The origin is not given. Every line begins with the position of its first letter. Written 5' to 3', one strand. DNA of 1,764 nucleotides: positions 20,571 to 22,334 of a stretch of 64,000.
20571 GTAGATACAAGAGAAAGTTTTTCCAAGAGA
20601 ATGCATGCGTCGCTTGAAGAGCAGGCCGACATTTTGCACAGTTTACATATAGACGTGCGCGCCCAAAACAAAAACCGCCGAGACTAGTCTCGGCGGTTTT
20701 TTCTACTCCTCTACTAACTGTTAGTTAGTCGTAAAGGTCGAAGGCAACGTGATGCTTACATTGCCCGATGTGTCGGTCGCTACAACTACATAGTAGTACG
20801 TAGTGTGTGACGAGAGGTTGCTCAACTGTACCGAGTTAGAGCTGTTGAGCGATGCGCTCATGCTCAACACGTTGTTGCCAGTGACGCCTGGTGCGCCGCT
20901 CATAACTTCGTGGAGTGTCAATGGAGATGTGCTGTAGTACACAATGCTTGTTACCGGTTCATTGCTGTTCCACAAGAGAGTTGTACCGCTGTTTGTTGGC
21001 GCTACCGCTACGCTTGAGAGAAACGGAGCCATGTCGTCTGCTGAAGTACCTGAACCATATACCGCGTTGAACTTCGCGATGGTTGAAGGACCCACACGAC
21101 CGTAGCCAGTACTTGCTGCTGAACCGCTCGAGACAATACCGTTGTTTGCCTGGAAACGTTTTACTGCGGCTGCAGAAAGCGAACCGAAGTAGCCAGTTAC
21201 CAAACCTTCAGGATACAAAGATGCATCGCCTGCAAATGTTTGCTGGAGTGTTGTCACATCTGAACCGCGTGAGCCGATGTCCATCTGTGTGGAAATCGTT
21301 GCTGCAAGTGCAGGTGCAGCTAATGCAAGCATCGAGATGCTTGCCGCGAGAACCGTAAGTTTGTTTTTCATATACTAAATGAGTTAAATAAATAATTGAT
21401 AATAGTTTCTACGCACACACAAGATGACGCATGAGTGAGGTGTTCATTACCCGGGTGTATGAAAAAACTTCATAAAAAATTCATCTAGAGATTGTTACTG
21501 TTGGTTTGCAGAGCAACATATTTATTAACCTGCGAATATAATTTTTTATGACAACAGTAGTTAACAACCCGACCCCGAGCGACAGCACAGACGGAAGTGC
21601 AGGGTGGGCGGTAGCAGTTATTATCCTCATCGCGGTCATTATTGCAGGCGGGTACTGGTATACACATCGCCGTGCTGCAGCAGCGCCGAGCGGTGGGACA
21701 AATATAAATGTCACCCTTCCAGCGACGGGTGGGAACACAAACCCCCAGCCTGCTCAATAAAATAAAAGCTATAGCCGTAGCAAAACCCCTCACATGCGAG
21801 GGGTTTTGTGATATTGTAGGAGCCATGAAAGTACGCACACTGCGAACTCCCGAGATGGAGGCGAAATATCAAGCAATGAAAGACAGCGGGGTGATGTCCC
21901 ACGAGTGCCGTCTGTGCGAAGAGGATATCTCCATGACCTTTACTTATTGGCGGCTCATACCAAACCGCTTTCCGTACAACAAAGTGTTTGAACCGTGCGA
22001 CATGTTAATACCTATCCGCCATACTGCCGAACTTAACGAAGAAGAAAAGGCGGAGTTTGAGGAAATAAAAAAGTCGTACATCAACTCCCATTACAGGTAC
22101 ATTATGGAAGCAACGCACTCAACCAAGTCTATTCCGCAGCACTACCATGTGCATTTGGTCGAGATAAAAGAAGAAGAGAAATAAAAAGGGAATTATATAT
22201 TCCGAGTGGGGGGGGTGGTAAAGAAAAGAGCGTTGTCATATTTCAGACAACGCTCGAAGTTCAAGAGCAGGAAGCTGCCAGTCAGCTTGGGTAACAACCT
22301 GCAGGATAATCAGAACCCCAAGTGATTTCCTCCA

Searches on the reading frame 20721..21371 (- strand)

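Call 6: search_protein_families(library=pfam, proteins=[window:20721-21371:-], max_evalue=1)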
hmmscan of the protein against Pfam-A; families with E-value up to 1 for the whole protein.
window:20721-21371:- (216 aa): 4 families
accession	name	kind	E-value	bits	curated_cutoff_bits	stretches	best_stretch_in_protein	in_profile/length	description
PF01471.23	PG_binding_1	-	1.3e-07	32.1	23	1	35-83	1-47/57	Putative peptidoglycan binding domain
PF16656.11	Pur_ac_phosph_N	-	4e-06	27.8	30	1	123-204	6-88/93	Purple acid Phosphatase, N-terminal domain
PF00041.27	fn3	-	0.017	15.8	25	1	126-212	12-82/84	Fibronectin type III domain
PF25788.1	Ig_Rha78A_N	-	0.19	12.4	27.4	1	169-215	50-101/105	Rha78A-like, N-terminal immunoglobulin domain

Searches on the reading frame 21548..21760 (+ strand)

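Call 6: search_protein_families(library=pfam, proteins=[window:21548-21760:+], max_evalue=1)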
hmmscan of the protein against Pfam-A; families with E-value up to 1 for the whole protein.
window:21548-21760:+ (70 aa): 3 families
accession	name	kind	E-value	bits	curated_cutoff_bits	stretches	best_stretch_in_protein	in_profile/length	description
PF13400.11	Tad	-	0.064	14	22.3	1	21-45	10-34/47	Putative Flp pilus-assembly TadE/G-like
PF14316.11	DUF4381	-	0.12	13.2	27.2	1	18-44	19-46/145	Domain of unknown function (DUF4381)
PF06097.16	DUF945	-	0.31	10.5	26.8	1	20-43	6-29/460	Bacterial protein of unknown function (DUF945)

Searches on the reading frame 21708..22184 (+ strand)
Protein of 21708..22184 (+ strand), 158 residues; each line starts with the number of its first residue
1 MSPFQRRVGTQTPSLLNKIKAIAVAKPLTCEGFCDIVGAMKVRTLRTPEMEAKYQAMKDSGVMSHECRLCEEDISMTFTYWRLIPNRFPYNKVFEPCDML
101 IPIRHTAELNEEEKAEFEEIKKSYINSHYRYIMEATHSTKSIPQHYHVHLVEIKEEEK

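Call 6: search_protein_families(library=pfam, proteins=[window:21708-22184:+], max_evalue=1)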
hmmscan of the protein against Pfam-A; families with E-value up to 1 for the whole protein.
window:21708-22184:+ (158 aa): 2 families
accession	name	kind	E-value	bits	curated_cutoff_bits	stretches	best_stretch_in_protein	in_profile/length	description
PF15867.10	Dynein_attach_N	-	0.016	15.6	27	1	17-53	24-60/68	Dynein attachment factor N-terminus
PF06385.17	Baculo_LEF-11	-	0.039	14.9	22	1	113-147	33-66/93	Baculovirus LEF-11 protein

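Call 57: search_protein_families(library=pfam, proteins=[window:21708-22184:+], max_evalue=0.001)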
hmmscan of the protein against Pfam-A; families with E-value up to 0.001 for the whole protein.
window:21708-22184:+ (158 aa): 0 families

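Call 77: search_protein_families(library=ncbifam, proteins=[window:21708-22184:+], max_evalue=0.1)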
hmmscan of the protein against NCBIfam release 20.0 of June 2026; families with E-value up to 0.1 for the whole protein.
window:21708-22184:+ (158 aa): 0 families
